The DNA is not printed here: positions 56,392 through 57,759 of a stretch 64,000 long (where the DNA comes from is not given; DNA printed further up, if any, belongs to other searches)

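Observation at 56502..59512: GntR-HTH::PP2C phosphatase fusion heading a tightly coupled YtrA-like/ABC operon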

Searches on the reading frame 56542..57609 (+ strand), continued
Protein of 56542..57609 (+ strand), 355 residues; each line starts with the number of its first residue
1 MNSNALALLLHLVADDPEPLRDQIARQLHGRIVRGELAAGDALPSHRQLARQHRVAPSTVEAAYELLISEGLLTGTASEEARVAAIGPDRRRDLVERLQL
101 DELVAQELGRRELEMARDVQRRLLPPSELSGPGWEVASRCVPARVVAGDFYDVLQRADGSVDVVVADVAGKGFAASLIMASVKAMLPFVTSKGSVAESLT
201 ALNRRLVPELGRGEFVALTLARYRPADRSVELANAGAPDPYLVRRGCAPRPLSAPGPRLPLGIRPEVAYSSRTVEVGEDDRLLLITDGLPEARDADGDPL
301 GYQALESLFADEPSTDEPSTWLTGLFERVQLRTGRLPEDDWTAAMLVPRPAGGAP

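Call 11: search_solved_structures(query=window:56542-57609:+, max_evalue=0.01, show_alignments=3)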
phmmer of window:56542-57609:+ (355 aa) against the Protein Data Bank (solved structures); distinct sequences matched with E-value up to 0.01: 16.
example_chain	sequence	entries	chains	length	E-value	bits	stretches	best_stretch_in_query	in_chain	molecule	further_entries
3eq2_A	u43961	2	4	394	2.5e-07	33.6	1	89-291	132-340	Probable two-component response regulator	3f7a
3es2_A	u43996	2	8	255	7.8e-07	32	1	111-291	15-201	Probable two-component response regulator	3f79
3ke6_A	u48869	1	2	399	1.9e-06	30.7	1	132-300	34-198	Protein Rv1364c/MT1410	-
6sbs_A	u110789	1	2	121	3.2e-06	30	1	14-75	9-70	Regulatory protein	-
7pq9_AAA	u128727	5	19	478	3.5e-06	29.8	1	11-73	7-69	PLP-dependent aminotransferase family protein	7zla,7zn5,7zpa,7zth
4r1h_A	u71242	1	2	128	5.5e-06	29.2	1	14-73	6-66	Lmo0741 protein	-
4u0y_A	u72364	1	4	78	5.7e-05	25.9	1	14-74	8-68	HTH-type transcriptional repressor YvoA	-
1v4r_A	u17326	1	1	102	0.00017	24.3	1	24-92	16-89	Transcriptional Repressor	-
3tqn_A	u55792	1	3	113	0.00038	23.2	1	15-74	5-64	Transcriptional regulator, GntR family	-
4u0v_A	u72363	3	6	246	0.00066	22.4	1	15-74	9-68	HTH-type transcriptional repressor YvoA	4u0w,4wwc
6k4e_A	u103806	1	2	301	0.00071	22.3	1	93-187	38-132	Putative serine phosphatase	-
2wv0_A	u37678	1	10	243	0.00078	22.1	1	15-74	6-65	HTH-TYPE TRANSCRIPTIONAL REPRESSOR YVOA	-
2du9_A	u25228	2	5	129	0.0012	21.5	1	19-78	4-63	Predicted transcriptional regulators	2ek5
5kvr_A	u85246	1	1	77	0.0013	21.4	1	19-74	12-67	Pyruvate dehydrogenase complex repressor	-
9jpj_C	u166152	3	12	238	0.0017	21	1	20-77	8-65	Pyruvate dehydrogenase complex repressor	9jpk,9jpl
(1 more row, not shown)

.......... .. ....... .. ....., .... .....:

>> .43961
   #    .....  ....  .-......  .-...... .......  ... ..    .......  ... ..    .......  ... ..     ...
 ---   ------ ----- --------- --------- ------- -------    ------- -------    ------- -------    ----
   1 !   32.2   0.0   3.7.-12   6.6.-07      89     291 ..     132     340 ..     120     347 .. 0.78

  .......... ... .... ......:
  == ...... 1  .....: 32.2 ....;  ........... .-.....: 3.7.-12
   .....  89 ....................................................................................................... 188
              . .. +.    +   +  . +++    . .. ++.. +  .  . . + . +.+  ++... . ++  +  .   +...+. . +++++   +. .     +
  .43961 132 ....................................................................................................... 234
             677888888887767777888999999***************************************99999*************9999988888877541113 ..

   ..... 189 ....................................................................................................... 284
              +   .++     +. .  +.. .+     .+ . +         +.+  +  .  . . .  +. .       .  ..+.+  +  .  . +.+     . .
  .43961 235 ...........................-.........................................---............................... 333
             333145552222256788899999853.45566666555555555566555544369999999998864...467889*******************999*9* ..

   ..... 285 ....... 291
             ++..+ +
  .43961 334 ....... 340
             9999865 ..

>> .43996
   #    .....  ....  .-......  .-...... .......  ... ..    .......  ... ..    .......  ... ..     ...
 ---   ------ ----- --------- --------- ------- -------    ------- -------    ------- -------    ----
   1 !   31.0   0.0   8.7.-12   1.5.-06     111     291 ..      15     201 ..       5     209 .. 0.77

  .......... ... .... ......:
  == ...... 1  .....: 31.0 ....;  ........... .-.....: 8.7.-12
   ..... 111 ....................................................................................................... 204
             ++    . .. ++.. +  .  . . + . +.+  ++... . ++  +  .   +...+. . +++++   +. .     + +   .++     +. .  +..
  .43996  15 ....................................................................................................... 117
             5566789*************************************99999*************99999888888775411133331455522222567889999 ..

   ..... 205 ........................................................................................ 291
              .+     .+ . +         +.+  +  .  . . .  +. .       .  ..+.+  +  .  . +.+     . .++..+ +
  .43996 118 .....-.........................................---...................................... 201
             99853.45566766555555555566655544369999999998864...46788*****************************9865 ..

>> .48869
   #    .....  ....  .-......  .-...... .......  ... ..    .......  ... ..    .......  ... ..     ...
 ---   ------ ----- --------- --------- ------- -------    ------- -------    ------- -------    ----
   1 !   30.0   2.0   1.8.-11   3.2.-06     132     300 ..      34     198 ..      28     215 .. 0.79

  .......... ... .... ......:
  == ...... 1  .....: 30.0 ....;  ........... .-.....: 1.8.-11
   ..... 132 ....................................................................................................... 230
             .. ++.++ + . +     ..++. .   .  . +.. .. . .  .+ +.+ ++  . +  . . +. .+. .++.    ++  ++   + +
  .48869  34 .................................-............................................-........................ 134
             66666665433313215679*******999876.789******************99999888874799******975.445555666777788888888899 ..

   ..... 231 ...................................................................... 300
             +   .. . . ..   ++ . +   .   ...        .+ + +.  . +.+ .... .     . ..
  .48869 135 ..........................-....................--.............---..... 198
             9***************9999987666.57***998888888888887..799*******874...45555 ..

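Call 19: find_related_loci(query=A1, collection=genome_contigs, flank=6000)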
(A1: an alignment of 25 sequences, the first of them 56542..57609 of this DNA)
Query A1 (355 aa) in genome_contigs; peptide patterns used: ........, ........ (x = any residue, [..] = any of these).
313 stretches matched a pattern; 138 encode a relative of the query (tblastn E <= 1e-3); the best 80 are kept; 80 distinct loci.
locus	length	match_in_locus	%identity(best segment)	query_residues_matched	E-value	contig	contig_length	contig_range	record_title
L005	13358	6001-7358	87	1-355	0e+0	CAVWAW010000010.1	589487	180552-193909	MAG: uncultured Acidobacteriota bacterium isolate MFD03804.bin.1.249 genome assembly, contig: contig_27987, whole genome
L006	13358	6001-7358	83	1-350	0e+0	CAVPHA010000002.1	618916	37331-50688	MAG: uncultured Acidobacteriota bacterium isolate MFD09964.bin.2.45 genome assembly, contig: contig_13866, whole genome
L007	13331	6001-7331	78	1-355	3e-179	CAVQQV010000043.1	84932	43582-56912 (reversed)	MAG: Candidatus Sulfomarinibacteraceae bacterium isolate MFD09779.bin.2.237 genome assembly, contig: contig_45277, whole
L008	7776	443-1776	87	1-355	0e+0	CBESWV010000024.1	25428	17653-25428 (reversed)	MAG TPA_asm: uncultured bacterium isolate SRR7614708_binner23_Refined_5 genome assembly, contig: ERZ25083860.109, whole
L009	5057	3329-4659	77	1-351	1e-179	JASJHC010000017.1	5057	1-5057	MAG: Acidimicrobiia bacterium isolate ChS5.bin.13 ChesSed_k141_1248722, whole genome shotgun sequence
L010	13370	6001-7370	78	1-355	9e-172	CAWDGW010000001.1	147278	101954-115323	MAG: uncultured Holophagae bacterium isolate MFD03804.bin.1.132 genome assembly, contig: contig_12966, whole genome shot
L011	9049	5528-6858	78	1-351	3e-170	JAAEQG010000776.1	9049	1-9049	MAG: bacterium isolate Gpa_12 GpaG_CONTIG2457840, whole genome shotgun sequence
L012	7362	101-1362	73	1-354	1e-167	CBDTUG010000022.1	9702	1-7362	MAG TPA_asm: uncultured Thermoanaerobaculia bacterium isolate SRR7614707_binner12_Refined_9 genome assembly, contig: ERZ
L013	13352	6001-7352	74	1-349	6e-168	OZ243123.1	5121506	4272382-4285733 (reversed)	MAG: Candidatus Multivoradales bacterium isolate 37dedafc-40d8-43fe-ad9b-d79932a92f14 genome assembly, chromosome: 1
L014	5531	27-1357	78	1-349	1e-169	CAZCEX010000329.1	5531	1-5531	MAG TPA_asm: uncultured Thermoanaerobaculia bacterium isolate SRP155585_co2_217 genome assembly, contig: NODE_14931_leng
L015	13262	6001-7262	76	1-352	7e-166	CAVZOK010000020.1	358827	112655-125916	MAG: Candidatus Sulfomarinibacteraceae bacterium isolate MFD03804.bin.2.114 genome assembly, contig: contig_40642, whole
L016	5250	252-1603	75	1-355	6e-168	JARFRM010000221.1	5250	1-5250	MAG: Thermoanaerobaculales bacterium isolate MAG_Ve_Sed_50 k141_5442393, whole genome shotgun sequence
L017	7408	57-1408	76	1-355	5e-164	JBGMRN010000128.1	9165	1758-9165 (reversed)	MAG: Thermoanaerobaculales bacterium isolate N04_metabat2_bin.17 NODE_4140_length_9165_cov_7.481449, whole genome shotgu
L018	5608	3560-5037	72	1-349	2e-163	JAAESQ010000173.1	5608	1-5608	MAG: bacterium isolate Ust_16 UstG_CONTIG470679, whole genome shotgun sequence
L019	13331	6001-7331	74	1-348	4e-161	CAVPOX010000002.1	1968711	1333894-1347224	MAG: uncultured Acidobacteriota bacterium isolate MFD09779.bin.2.66 genome assembly, contig: contig_26450, whole genome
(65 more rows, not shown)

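Call 21: search_protein_representatives(protein=window:56542-57609:+)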
Query: 355 residues. Proteins with E-value up to 0.001 (for the whole library): 72116; up to 1e-10: 33900; up to 1e-30: 169. The best 150 are listed.
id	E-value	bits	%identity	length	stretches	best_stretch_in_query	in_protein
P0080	3.6e-168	575.6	75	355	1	1-355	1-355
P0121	5.6e-100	351.5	65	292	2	212-353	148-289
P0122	1.4e-85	304.1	52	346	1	9-346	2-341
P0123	7.1e-85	301.8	48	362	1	9-346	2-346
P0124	1.1e-84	301.2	80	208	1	78-255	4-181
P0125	2.3e-84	300.1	49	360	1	7-349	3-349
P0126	4.8e-80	285.9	49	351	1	8-353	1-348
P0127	1.1e-79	284.7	47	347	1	10-350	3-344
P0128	2.8e-73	263.7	56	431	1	99-346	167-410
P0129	5.9e-72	259.3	55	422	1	103-346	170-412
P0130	2.3e-71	257.4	75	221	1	1-162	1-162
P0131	2.5e-71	257.2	57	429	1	107-347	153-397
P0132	9.1e-71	255.4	49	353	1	9-346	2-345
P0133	3.1e-70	253.6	47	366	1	10-344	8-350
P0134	3.2e-70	253.6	54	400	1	103-345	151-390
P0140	2.1e-68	247.6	51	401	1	93-346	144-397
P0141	8.8e-68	245.6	52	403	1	90-346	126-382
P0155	8.9e-65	235.7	54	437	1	89-349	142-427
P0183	1.7e-58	215.0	53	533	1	96-346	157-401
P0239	3.8e-37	144.9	38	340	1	1-345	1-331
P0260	1.4e-32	129.9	30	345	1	9-347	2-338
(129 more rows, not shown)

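Call 22: search_protein_families(library=pfam, proteins=[P0128, P0129, P0131, P0134, P0140, P0141, P0155, P0183, P0239, P0260], max_evalue=0.001)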
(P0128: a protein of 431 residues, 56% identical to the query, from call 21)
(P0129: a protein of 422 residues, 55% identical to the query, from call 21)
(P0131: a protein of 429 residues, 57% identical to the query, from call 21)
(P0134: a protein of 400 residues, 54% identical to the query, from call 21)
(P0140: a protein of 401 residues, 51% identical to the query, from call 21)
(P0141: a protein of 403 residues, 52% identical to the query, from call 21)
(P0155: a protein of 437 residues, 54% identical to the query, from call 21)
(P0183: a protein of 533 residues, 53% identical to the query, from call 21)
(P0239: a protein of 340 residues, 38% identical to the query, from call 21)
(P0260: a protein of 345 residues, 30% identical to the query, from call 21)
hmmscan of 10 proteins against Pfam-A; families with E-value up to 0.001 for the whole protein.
P0128 (431 aa): 1 family
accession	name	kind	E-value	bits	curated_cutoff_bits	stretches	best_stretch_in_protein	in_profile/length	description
PF07228.17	SpoIIE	-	2.2e-37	129.3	25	1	226-412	2-191/192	Stage II sporulation protein E (SpoIIE)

P0129 (422 aa): 1 family
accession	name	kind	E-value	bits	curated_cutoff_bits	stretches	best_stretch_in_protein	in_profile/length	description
PF07228.17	SpoIIE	-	3.9e-38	131.8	25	1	225-414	2-191/192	Stage II sporulation protein E (SpoIIE)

P0131 (429 aa): 1 family
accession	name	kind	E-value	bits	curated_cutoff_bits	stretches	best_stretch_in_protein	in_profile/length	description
PF07228.17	SpoIIE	-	5.7e-39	134.5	25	1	203-397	1-190/192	Stage II sporulation protein E (SpoIIE)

P0134 (400 aa): 1 family
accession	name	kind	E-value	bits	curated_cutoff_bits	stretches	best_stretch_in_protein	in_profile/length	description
PF07228.17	SpoIIE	-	6.8e-39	134.2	25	1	207-393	3-191/192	Stage II sporulation protein E (SpoIIE)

P0140 (401 aa): 1 family
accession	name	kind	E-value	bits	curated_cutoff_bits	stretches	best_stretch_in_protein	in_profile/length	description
PF07228.17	SpoIIE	-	2.4e-38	132.4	25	1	211-399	2-191/192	Stage II sporulation protein E (SpoIIE)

P0141 (403 aa): 1 family
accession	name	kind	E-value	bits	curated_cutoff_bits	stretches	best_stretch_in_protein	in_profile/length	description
PF07228.17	SpoIIE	-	2.1e-34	119.6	25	1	196-384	2-191/192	Stage II sporulation protein E (SpoIIE)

P0155 (437 aa): 1 family
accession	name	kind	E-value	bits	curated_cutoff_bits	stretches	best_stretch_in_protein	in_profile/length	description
PF07228.17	SpoIIE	-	3.8e-36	125.3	25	1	228-427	2-191/192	Stage II sporulation protein E (SpoIIE)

P0183 (533 aa): 1 family
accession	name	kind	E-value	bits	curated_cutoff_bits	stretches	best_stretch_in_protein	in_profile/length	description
PF07228.17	SpoIIE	-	1.6e-38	133.1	25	1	218-403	2-191/192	Stage II sporulation protein E (SpoIIE)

P0239 (340 aa): 2 families
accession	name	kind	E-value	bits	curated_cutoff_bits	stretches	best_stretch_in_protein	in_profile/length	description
PF07228.17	SpoIIE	-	5.3e-39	134.6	25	1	144-334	2-191/192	Stage II sporulation protein E (SpoIIE)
PF00392.27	GntR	-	1.4e-10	41.2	27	1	22-75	3-56/64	Bacterial regulatory proteins, gntR family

P0260 (345 aa): 2 families
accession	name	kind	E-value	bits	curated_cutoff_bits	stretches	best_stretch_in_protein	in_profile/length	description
PF07228.17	SpoIIE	-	8.2e-49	166.6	25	1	150-340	1-191/192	Stage II sporulation protein E (SpoIIE)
PF00392.27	GntR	-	1.3e-06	28.4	27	1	15-71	3-59/64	Bacterial regulatory proteins, gntR family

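Call 27: predict_structure(alignment_id=A1)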
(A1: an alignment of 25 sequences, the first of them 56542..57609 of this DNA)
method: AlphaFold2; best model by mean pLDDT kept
length: 355 residues; sequences in the alignment: 25
mean_pLDDT: 77.1   pTM: 0.63
mean pLDDT of the five models: 77.1, 75.9, 75.8, 72.8, 68.8
residues with pLDDT >= 90: 63; 70-90: 201; 50-70: 77; < 50: 14
segments of 3 or more residues with pLDDT < 50: 1-4, 140-146
pLDDT, mean of each block of 10 residues (from residue 1): 60 82 94 90 91 93 96 90 91 85 70 68 63 56 54 80 79 74 80 83 80 71 86 79 80 66 71 85 76 76 76 65 78 66 76 57
secondary structure, 60 per line:
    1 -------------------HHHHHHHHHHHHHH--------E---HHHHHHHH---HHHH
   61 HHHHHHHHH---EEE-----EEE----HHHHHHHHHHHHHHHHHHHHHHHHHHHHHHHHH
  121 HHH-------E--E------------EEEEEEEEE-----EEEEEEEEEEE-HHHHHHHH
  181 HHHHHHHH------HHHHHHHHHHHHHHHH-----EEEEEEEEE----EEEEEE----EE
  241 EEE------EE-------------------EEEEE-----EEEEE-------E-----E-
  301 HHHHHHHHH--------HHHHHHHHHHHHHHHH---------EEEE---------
elements in order: H20-33 H46-53 H57-69 E73-75 E81-83 H88-123 E147-155 E161-171 H173-188 H195-210 E216-224 E229-234 E239-243 E271-275 E281-285 H301-309 H318-333 E343-346

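Call 31: find_encoding_contigs(protein=P0134, flank=6000, max_places=4)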
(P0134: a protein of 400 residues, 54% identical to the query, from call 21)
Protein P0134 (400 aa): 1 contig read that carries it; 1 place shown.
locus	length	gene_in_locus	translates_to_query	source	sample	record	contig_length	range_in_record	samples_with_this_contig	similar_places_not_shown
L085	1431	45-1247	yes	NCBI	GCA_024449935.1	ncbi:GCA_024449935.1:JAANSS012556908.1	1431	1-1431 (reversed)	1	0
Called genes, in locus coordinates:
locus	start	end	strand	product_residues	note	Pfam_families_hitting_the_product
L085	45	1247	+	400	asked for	PF07228:SpoIIE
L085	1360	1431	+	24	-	?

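Call 33: find_encoding_contigs(protein=P0128, flank=6000, max_places=3)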
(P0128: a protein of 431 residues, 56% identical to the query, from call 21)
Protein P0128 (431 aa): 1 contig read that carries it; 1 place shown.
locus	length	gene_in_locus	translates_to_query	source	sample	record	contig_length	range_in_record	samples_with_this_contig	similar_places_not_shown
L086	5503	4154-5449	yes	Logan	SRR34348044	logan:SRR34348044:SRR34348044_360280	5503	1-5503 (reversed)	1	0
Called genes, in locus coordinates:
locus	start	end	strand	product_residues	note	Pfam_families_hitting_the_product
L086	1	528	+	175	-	?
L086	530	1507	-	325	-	PF02951:GSH-S_N, PF02955:GSH-S_ATP, PF08443:RimK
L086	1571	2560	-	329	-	PF00291:PALP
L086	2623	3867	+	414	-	PF07690:MFS_1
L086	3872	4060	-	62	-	-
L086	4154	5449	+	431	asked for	PF07228:SpoIIE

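Call 34: find_encoding_contigs(protein=P0140, flank=6000, max_places=3)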
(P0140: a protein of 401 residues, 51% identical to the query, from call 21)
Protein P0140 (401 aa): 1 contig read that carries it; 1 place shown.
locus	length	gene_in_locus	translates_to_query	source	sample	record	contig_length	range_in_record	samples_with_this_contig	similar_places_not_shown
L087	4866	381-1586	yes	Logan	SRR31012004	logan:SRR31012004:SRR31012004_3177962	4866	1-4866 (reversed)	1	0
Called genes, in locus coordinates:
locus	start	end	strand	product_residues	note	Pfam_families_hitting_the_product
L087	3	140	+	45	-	?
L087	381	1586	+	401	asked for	PF07228:SpoIIE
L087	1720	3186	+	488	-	PF00144:Beta-lactamase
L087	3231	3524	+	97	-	-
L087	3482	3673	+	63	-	-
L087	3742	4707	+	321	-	PF07676:PD40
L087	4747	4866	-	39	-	?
